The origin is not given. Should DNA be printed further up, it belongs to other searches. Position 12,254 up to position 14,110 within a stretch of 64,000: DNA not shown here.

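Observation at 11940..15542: Translationally coupled GtrA - FAD oxidoreductase - large polytopic membrane protein operon with no GtrB-like GT2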

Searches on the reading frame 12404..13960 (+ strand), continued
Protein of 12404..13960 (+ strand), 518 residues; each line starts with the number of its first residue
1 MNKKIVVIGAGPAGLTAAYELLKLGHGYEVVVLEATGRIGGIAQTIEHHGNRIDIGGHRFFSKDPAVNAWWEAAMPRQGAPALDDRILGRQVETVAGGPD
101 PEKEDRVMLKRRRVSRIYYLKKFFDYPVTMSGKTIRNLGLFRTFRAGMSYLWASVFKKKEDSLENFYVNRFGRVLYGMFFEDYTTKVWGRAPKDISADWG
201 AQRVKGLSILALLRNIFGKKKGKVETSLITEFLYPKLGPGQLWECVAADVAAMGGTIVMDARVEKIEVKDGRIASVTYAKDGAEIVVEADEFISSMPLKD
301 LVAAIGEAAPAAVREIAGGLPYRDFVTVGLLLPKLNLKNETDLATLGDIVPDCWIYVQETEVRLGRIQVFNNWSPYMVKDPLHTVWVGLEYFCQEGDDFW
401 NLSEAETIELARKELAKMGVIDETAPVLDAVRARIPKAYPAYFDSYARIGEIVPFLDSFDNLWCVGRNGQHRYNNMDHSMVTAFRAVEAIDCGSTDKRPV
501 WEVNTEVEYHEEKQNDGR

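Call 97: search_protein_families(library=pfam, proteins=[L164:3463-5901:+, L164:5948-7294:+, L113:3982-6063:+, L113:577-1647:+], max_evalue=0.001)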
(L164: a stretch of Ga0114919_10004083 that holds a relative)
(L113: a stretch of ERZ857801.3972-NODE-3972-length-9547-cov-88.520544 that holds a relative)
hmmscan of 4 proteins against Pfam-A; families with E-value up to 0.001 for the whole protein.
L164:3463-5901:+ (812 aa): 10 families
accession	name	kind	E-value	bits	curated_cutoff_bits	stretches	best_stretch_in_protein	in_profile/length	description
PF13489.12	Methyltransf_23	-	1.4e-15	57.8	27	1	612-742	26-162/164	Methyltransferase domain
PF13450.12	NAD_binding_8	-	5.6e-12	46.2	21.9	1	18-81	1-65/68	NAD(P)-binding Rossmann-like domain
PF01593.30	Amino_oxidase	-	8.8e-12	45.5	19.8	1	24-454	2-364/443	Flavin containing amine oxidoreductase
PF08242.18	Methyltransf_12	-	4e-09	37.5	30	1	614-703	2-98/98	Methyltransferase domain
PF13847.12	Methyltransf_31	-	2e-07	31.2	27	1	611-716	6-126/145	Methyltransferase domain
PF08241.18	Methyltransf_11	-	3.8e-07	31.1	21.2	1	614-705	2-95/95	Methyltransferase domain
PF13649.12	Methyltransf_25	-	7.9e-07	30.1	27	1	612-701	1-97/97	Methyltransferase domain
PF01266.30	DAO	-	1.5e-06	28.4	27.9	0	16-51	2-37/353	FAD dependent oxidoreductase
PF01946.23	Thi4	-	1.3e-05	25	26.2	1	16-51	20-55/235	Thi4 family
PF00890.30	FAD_binding_2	-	0.00087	19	20.4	0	16-51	2-36/414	FAD binding domain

L164:5948-7294:+ (448 aa): 0 families

L113:3982-6063:+ (693 aa): 3 families
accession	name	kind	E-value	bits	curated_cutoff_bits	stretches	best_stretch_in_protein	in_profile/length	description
PF00006.31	ATP-synt_ab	-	5.3e-25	88.7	29.5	1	426-629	3-211/213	ATP synthase alpha/beta family, nucleotide-binding domain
PF07497.18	Rho_RNA_bind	-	3e-23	81.9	27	1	318-394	2-73/73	Rho termination factor, RNA-binding domain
PF07498.18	Rho_N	-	4e-10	39.9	24.9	1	41-73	2-34/43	Rho termination factor, N-terminal domain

L113:577-1647:+ (356 aa): 4 families
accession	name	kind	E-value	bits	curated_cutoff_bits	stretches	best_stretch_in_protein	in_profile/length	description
PF13302.13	Acetyltransf_3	-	1.9e-12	48.5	25.4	1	36-203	3-138/138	Acetyltransferase (GNAT) domain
PF00583.31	Acetyltransf_1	-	1.1e-07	32.5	20.7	1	110-202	29-116/116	Acetyltransferase (GNAT) family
PF13523.12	Acetyltransf_8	-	8.5e-05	22.7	27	0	150-206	89-141/145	Acetyltransferase (GNAT) domain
PF13508.13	Acetyltransf_7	-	0.00028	21.7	27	1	123-203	11-83/84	Acetyltransferase (GNAT) domain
